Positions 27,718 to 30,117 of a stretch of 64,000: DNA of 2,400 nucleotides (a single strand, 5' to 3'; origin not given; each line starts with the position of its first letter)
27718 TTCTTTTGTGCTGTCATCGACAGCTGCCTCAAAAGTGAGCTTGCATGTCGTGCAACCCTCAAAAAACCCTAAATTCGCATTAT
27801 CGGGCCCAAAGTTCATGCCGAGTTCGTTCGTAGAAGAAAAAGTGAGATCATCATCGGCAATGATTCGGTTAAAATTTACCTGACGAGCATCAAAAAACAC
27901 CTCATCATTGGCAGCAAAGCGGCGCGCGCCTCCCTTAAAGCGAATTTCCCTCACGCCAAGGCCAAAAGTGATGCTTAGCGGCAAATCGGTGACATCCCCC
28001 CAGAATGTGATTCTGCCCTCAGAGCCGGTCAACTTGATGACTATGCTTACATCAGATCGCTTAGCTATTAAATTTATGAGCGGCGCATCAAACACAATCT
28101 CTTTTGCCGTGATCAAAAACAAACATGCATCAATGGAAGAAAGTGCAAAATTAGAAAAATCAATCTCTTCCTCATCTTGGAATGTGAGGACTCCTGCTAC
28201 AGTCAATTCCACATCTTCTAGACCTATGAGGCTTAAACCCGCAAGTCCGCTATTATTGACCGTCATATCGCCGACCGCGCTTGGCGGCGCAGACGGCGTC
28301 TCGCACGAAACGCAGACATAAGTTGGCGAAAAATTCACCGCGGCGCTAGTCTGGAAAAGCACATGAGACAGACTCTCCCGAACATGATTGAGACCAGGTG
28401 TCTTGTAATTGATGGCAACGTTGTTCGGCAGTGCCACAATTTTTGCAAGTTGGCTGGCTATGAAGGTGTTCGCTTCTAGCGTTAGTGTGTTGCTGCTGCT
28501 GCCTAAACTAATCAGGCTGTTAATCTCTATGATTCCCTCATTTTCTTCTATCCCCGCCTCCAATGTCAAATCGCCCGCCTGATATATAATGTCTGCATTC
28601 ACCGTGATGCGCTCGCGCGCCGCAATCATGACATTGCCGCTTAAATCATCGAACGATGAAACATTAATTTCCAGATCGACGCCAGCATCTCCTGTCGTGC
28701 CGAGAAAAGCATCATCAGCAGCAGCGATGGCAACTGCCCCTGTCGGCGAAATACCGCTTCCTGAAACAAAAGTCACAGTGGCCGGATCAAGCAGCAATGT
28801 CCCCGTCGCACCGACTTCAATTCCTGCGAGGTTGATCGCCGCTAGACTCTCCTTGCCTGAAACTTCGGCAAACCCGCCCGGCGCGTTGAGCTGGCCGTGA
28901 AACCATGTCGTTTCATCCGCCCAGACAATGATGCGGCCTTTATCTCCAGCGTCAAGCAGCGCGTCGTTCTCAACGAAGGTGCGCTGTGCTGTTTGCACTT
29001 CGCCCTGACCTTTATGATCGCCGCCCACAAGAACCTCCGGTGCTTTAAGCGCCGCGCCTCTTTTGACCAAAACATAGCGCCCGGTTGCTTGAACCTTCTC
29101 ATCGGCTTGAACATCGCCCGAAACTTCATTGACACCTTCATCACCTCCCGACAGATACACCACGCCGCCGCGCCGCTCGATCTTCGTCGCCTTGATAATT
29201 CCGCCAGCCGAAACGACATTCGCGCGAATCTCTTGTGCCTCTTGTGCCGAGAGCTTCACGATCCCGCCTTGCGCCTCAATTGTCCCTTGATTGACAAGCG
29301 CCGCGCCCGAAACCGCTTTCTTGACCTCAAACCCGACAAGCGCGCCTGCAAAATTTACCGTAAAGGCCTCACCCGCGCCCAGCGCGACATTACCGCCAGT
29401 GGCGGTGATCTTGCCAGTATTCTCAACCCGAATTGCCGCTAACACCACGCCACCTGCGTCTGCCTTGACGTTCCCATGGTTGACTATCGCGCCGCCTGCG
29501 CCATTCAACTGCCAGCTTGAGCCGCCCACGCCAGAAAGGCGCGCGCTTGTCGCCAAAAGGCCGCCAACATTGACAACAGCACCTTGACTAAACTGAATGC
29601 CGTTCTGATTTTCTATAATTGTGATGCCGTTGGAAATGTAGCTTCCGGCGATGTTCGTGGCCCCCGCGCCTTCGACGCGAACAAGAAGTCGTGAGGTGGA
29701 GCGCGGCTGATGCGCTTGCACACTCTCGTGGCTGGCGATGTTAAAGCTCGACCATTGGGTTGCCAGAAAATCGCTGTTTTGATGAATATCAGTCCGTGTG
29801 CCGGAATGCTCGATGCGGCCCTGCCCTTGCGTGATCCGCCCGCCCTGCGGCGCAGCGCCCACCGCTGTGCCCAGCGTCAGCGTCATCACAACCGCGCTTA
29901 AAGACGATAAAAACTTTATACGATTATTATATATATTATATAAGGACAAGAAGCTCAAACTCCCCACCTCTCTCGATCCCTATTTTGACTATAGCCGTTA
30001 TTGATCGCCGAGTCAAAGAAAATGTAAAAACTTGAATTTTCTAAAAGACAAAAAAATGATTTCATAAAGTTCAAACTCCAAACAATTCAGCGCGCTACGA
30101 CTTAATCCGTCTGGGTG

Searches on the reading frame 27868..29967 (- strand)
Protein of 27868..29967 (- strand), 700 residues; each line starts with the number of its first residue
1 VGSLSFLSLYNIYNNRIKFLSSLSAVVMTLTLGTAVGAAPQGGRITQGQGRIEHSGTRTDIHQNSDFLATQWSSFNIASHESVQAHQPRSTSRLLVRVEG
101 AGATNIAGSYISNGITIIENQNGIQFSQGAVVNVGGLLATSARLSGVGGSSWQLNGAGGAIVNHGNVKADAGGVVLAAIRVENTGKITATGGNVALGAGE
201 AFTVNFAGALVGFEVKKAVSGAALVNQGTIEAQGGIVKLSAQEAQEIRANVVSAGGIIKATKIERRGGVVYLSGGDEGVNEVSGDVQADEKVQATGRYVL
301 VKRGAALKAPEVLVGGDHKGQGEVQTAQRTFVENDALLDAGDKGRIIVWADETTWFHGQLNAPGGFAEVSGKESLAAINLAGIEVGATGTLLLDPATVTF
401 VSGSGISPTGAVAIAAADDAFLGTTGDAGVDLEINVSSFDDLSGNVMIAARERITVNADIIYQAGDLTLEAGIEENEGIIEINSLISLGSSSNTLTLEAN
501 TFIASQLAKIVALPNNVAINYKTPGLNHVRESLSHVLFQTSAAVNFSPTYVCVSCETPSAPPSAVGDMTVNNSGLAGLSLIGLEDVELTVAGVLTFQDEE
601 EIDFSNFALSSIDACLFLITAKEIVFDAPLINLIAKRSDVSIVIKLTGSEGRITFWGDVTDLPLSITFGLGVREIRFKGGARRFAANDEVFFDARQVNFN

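Call 43: find_homologous_proteins(query=window:27868-29967:-, max_evalue=1e-10)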
Query window:27868-29967:- (700 aa): 293 proteins with E <= 1e-10 among 8000 candidates; the best 120 are listed.
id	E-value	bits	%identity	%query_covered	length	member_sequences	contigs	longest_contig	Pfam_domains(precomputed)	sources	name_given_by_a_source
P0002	8.8e-192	657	70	63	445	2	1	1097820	PF05860.20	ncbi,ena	-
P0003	1.0e-164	568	71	54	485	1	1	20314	PF05860.20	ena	-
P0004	2.3e-164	567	62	67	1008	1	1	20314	PF05860.20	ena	-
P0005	2.0e-161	557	58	71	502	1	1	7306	PF05860.20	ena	-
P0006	3.5e-160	553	59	67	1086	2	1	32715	-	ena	-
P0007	9.2e-160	552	66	55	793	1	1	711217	PF05860.20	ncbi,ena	-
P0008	1.7e-159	551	61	65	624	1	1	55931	PF05860.20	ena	-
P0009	3.6e-158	546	59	66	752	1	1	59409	PF05860.20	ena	-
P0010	4.7e-157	543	59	66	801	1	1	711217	PF05860.20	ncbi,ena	-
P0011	4.2e-156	540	61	63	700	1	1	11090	-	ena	-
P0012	6.1e-154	532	51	79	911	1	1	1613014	PF05860.20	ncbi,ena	-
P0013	1.8e-153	531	69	52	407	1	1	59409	PF05860.20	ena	-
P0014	1.9e-148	514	58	65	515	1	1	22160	PF05860.20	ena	-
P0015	1.5e-103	366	60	46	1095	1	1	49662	-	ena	-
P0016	7.0e-102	360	60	46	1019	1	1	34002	-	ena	-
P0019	9.0e-48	182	34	64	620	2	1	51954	PF05860.20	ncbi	ncbi:MAG: filamentous hemagglutinin N-terminal domain-containing protein, partial [Natronospirillum 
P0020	2.9e-46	177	36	67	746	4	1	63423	PF05860.20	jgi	jgi:filamentous hemagglutinin family protein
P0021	7.4e-46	175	34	69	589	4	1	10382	PF05860.20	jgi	-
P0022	7.1e-43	165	37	63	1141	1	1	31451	PF18886.7,PF05860.20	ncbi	ncbi:hypothetical protein MNBD_GAMMA15-1785, partial [hydrothermal vent metagenome]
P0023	2.7e-42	164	36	70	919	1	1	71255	PF05860.20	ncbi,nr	ncbi:MAG: filamentous hemagglutinin N-terminal domain-containing protein, partial [Oceanospirillacea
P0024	3.3e-42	163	35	62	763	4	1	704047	PF05860.20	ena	-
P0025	1.0e-41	162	35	55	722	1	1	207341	PF13018.12,PF05860.20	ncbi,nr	ncbi:MAG: filamentous hemagglutinin N-terminal domain-containing protein, partial [Sulfuritalea sp.]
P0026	1.2e-41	161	35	55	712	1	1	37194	PF13018.12,PF05860.20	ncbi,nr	ncbi:MAG: filamentous hemagglutinin N-terminal domain-containing protein, partial [Sulfuritalea sp.]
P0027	1.7e-41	161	37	53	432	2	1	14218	PF05860.20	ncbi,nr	ncbi:MAG: filamentous hemagglutinin N-terminal domain-containing protein, partial [Myxococcales bact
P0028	6.5e-40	156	34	60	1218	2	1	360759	PF13018.12,PF05860.20,PF18657.7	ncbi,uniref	ncbi:beta strand repeat-containing protein [Methylophilus sp. 3sh_L]|uniref:beta strand repeat-conta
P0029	9.2e-40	155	36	54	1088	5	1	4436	PF18886.7,PF13018.12,PF05860.20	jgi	jgi:filamentous hemagglutinin family protein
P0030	2.8e-39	154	38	52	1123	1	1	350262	PF18886.7,PF05860.20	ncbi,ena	-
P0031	1.0e-38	152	35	52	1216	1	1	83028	PF05860.20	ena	-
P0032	9.5e-38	148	33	62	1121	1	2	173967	PF21722.5,PF05860.20,PF18657.7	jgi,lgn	jgi:filamentous hemagglutinin family protein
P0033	1.1e-37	148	38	49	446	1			PF05860.20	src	-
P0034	3.1e-37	147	33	59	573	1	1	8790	PF05860.20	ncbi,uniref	ncbi:MAG: filamentous hemagglutinin N-terminal domain-containing protein, partial [Marinospirillum s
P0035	4.3e-37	146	37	53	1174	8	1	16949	PF05860.20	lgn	-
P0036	7.0e-37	146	34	69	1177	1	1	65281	PF05860.20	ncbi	ncbi:beta strand repeat-containing protein, partial [Marinospirillum alkaliphilum]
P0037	1.0e-36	145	34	61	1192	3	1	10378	PF18886.7,PF13018.12,PF05860.20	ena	-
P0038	4.1e-36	143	35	54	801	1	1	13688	PF05860.20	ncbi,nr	ncbi:MAG TPA: filamentous hemagglutinin N-terminal domain-containing protein, partial [Chlorobaculum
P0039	4.2e-36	143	32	66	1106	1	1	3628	PF13018.12,PF05860.20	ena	-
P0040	1.2e-35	142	35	65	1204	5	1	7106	PF18886.7,PF05860.20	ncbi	ncbi:MAG: filamentous hemagglutinin family protein, partial [Candidatus Azotimanducaceae bacterium]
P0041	1.5e-35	141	37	34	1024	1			PF18886.7,PF05860.20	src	-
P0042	2.6e-35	140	33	69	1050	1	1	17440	PF05860.20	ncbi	ncbi:MAG: filamentous hemagglutinin N-terminal domain-containing protein, partial [Caldimonas sp.]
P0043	2.7e-35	140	35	56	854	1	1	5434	PF18886.7,PF05860.20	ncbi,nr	ncbi:MAG: filamentous hemagglutinin N-terminal domain-containing protein, partial [Alcanivoracaceae 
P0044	4.4e-35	140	32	55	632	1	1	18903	PF05860.20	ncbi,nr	ncbi:MAG: filamentous hemagglutinin N-terminal domain-containing protein, partial [Deltaproteobacter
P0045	4.8e-35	140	34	60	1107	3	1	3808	PF13018.12,PF05860.20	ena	-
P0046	5.2e-35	139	32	63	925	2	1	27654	PF05860.20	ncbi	ncbi:MAG: hypothetical protein OI74_07425, partial [Gammaproteobacteria bacterium (ex Lamellibrachia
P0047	5.3e-35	139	36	53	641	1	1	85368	PF05860.20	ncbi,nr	ncbi:MAG: filamentous hemagglutinin N-terminal domain-containing protein, partial [Deltaproteobacter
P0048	1.2e-34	138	35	56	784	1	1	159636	PF18886.7,PF05860.20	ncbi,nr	ncbi:MAG: filamentous hemagglutinin N-terminal domain-containing protein, partial [Alcanivoracaceae 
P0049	1.3e-34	138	35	46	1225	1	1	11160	PF05860.20,PF18676.7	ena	-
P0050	6.2e-34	136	35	53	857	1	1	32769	PF05860.20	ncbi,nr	ncbi:MAG: filamentous hemagglutinin N-terminal domain-containing protein, partial [Nitrospirota bact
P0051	1.4e-33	135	30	72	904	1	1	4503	PF05860.20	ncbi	ncbi:MAG TPA: filamentous hemagglutinin N-terminal domain-containing protein, partial [Caldimonas sp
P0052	2.0e-33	134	35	62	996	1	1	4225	PF05860.20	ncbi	-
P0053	2.3e-33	134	34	50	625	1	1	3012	PF05860.20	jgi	jgi:filamentous hemagglutinin family protein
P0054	2.4e-33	134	34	60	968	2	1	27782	PF05860.20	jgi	jgi:filamentous hemagglutinin family protein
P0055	2.5e-33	134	33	60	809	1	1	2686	PF05860.20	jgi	jgi:filamentous hemagglutinin family protein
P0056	4.9e-33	133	32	62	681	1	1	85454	PF05860.20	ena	-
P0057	1.4e-32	131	31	54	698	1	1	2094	PF05860.20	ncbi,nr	ncbi:MAG: filamentous hemagglutinin N-terminal domain-containing protein, partial [Gammaproteobacter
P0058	1.9e-32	131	32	68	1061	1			PF05860.20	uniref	uniref:two-partner secretion domain-containing protein n=1 Tax=Marinimicrobium locisalis TaxID=54602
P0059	5.7e-32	129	32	48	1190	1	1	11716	PF12951.14,PF05860.20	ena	-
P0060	5.9e-32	129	30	66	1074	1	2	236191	PF21722.5,PF05860.20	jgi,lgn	jgi:filamentous hemagglutinin family protein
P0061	1.3e-31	128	33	39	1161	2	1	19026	PF05860.20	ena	-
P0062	1.5e-31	128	33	66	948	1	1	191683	PF18886.7,PF05860.20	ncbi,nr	ncbi:MAG: filamentous hemagglutinin N-terminal domain-containing protein [Nitrospira sp.]|nr:MAG: fi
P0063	1.8e-31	128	34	52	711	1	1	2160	PF05860.20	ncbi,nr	ncbi:MAG TPA: filamentous hemagglutinin N-terminal domain-containing protein, partial [Vicinamibacte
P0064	1.9e-31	128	34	53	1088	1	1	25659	PF13018.12,PF05860.20,PF18676.7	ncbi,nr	ncbi:MAG: filamentous hemagglutinin N-terminal domain-containing protein, partial [Rhodoferax sp.]|n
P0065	2.3e-31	127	33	55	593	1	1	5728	PF05860.20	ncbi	ncbi:MAG: filamentous hemagglutinin N-terminal domain-containing protein, partial [Caldimonas sp.]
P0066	2.8e-31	127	36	41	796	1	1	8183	PF05860.20,PF18657.7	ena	-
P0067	2.9e-31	127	35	56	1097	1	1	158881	PF05860.20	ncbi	-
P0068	3.5e-31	127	32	72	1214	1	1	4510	PF05860.20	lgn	-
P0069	4.4e-31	126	32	72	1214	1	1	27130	PF05860.20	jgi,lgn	-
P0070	4.9e-31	126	32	60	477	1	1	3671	PF05860.20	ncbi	-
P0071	7.2e-31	126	30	56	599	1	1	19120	PF05860.20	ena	-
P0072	8.7e-31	125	32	72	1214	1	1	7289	PF05860.20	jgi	-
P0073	1.2e-30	125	31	57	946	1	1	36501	PF05860.20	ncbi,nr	ncbi:MAG: filamentous hemagglutinin N-terminal domain-containing protein [Nitrosomonadales bacterium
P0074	1.7e-30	124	29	60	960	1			PF05860.20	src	-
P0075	2.2e-30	124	37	34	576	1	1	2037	PF13018.12,PF05860.20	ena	-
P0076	2.6e-30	124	38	38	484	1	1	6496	PF05860.20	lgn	-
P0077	2.9e-30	124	35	55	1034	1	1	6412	PF05860.20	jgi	jgi:filamentous hemagglutinin family protein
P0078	4.2e-30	123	32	66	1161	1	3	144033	PF05860.20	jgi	jgi:filamentous hemagglutinin family protein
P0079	4.6e-30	123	34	56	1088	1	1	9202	PF12951.14,PF13018.12,PF05860.20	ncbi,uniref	ncbi:filamentous hemagglutinin N-terminal domain-containing protein, partial [Chlorobium sp. BLA1]|u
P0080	7.3e-30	122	33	54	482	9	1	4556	PF05860.20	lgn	-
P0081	7.8e-30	122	38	35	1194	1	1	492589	PF13018.12,PF05860.20,PF07581.18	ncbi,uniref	ncbi:GLUG motif-containing protein [Pseudomonas sp. NPDC087697]|uniref:two-partner secretion domain-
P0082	1.4e-29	121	33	76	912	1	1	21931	PF05860.20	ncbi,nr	ncbi:MAG TPA: filamentous hemagglutinin N-terminal domain-containing protein, partial [Methylomirabi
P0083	3.6e-29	120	31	56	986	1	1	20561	PF05860.20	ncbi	ncbi:MAG: filamentous hemagglutinin N-terminal domain-containing protein, partial [Pseudomonadota ba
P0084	3.7e-29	120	33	70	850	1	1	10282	PF05860.20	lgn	-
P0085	5.6e-29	120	35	54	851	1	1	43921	PF05860.20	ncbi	-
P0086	6.9e-29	119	34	55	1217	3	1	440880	PF05860.20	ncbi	-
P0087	7.0e-29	119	38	36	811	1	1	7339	PF13018.12,PF05860.20,PF18657.7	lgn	-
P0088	1.2e-28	118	35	40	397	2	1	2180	PF05860.20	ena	-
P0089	1.4e-28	118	33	55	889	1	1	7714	PF05860.20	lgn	-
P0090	1.4e-28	118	35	40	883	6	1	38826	PF05860.20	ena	-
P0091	1.5e-28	118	32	69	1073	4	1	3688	PF18886.7,PF05860.20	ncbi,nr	ncbi:MAG: filamentous hemagglutinin N-terminal domain-containing protein, partial [Nitrospirae bacte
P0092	2.0e-28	118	33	67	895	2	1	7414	PF12951.14,PF05860.20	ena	-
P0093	2.3e-28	117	32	57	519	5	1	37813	PF05860.20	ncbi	ncbi:MAG: filamentous hemagglutinin N-terminal domain-containing protein, partial [Xanthobacteraceae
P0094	3.8e-28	117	37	46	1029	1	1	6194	PF13229.13,PF05860.20,PF05048.20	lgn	-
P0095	6.8e-28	116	36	49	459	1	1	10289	PF05860.20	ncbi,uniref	ncbi:filamentous hemagglutinin N-terminal domain-containing protein, partial [Vineibacter terrae]|un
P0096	7.8e-28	116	32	48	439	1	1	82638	PF05860.20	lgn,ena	-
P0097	1.0e-27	115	32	55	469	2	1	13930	PF05860.20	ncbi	ncbi:MAG: filamentous hemagglutinin N-terminal domain-containing protein, partial [Xanthobacteraceae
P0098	1.4e-27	115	30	52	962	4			PF05860.20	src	-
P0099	2.2e-27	114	32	56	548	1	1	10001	PF05860.20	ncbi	ncbi:MAG: filamentous hemagglutinin N-terminal domain-containing protein, partial [Xanthobacteraceae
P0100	2.3e-27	114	34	37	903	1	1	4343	PF05860.20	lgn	-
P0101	2.4e-27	114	30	71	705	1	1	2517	PF05860.20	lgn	-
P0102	2.8e-27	114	37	40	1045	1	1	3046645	PF13018.12,PF05860.20,PF07581.18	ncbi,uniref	ncbi:GLUG motif-containing protein [Burkholderia sp. LMG 21824]|uniref:two-partner secretion domain-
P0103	7.5e-27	112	30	65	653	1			PF05860.20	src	-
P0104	9.0e-27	112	31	65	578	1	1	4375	PF05860.20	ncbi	ncbi:MAG: filamentous hemagglutinin N-terminal domain-containing protein, partial [Xanthobacteraceae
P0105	1.1e-26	112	37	40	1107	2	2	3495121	PF13018.12,PF05860.20,PF07581.18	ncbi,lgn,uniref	ncbi:GLUG motif-containing protein [Burkholderia sp. LMG 32019]|uniref:two-partner secretion domain-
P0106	1.2e-26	112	36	41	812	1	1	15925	PF13018.12,PF05860.20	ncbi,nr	ncbi:MAG: filamentous hemagglutinin N-terminal domain-containing protein [Polaromonas sp.]|nr:filame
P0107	1.2e-26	112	30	65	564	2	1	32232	PF05860.20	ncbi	ncbi:MAG: filamentous hemagglutinin N-terminal domain-containing protein, partial [Xanthobacteraceae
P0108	1.3e-26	112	31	65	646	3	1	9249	PF05860.20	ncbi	ncbi:MAG: filamentous hemagglutinin N-terminal domain-containing protein, partial [Xanthobacteraceae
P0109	2.5e-26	111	36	37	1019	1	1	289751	PF05860.20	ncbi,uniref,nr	ncbi:filamentous hemagglutinin N-terminal domain-containing protein [Arcobacter sp. F2176]|uniref:tw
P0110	3.2e-26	110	37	36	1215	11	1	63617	PF13018.12,PF05860.20,PF18657.7,PF18676.7,PF07581.18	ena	-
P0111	5.7e-26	110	39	34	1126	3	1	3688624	PF13018.12,PF05860.20,PF07581.18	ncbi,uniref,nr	ncbi:two-partner secretion domain-containing protein [Burkholderia cepacia]|uniref:two-partner secre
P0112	8.0e-26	109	39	34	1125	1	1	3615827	PF13018.12,PF05860.20,PF07581.18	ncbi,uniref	ncbi:filamentous hemagglutinin N-terminal domain-containing protein [Burkholderia sp. NLJ2]|uniref:t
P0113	8.8e-26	109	34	53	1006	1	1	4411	PF05860.20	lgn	-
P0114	9.6e-26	109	34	37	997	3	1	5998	PF13018.12,PF05860.20,PF18888.6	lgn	-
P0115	1.1e-25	109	39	33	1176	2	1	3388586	PF13018.12,PF05860.20,PF07581.18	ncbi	ncbi:filamentous hemagglutinin N-terminal domain-containing protein [Cupriavidus malaysiensis]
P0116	1.1e-25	109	31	57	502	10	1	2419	PF05860.20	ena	-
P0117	1.3e-25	108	34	36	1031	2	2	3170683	PF05860.20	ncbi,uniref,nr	ncbi:hemagglutinin domain-containing protein [Halarcobacter ebronensis]|uniref:Filamentous haemagglu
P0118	1.4e-25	108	32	57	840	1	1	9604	PF12951.14,PF05860.20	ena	-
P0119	2.0e-25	108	33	62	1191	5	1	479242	PF05860.20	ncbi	-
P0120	2.4e-25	108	34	53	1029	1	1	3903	PF05860.20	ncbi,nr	ncbi:MAG TPA: filamentous hemagglutinin N-terminal domain-containing protein, partial [Stellaceae ba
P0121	2.5e-25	107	32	45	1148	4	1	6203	PF05860.20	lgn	-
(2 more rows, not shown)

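Call 44: find_encoding_contigs(protein=P0002, flank=10000, max_places=3)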
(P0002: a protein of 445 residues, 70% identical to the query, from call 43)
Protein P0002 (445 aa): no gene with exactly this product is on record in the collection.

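Call 49: find_encoding_contigs(protein=P0007, flank=10000, max_places=3)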
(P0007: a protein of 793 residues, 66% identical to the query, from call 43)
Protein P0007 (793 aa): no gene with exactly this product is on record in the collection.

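Call 50: find_encoding_contigs(protein=P0012, flank=10000, max_places=3)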
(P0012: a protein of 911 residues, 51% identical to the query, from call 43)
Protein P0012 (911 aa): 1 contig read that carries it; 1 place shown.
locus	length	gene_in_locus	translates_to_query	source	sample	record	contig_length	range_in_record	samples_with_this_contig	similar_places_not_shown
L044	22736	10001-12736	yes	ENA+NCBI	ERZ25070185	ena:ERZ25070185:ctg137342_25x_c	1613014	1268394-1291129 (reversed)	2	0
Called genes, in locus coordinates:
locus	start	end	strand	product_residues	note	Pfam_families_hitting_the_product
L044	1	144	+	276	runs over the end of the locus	PF27832:Htd2 (weak), PF13452:FAS1_DH_region (faint)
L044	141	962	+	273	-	PF03328:HpcH_HpaI, PF15617:C-C_Bond_Lyase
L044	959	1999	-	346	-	PF13417:GST_N_3, PF13410:GST_C_2 (weak)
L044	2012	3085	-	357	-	PF00753:Lactamase_B, PF12706:Lactamase_B_2, PF23023:Anti-Pycsar_Apyc1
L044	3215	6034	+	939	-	PF04313:HSDR_N (weak), PF02384:N6_Mtase, PF01170:UPF0020, PF01420:Methylase_S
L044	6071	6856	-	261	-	PF23441:SDR (faint), PF00106:adh_short, PF01370:Epimerase (weak), PF08659:KR, PF13561:adh_short_C2, PF16363:GDP_Man_Dehyd (weak)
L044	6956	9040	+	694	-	PF11412:DsbD_N, PF02683:DsbD_TM, PF13899:Thioredoxin_7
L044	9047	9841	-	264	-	PF04784:DUF547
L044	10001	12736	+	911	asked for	PF05860:TPS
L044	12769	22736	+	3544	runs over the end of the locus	-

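Call 90: search_protein_families(library=pfam, proteins=[P0002], max_evalue=0.01)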
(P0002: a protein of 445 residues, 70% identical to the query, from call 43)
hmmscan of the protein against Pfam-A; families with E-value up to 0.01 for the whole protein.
P0002 (445 aa): 1 family
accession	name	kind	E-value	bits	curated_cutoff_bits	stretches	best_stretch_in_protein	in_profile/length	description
PF05860.19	TPS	-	1e-19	71.9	33.5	1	23-261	4-242/252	TPS secretion domain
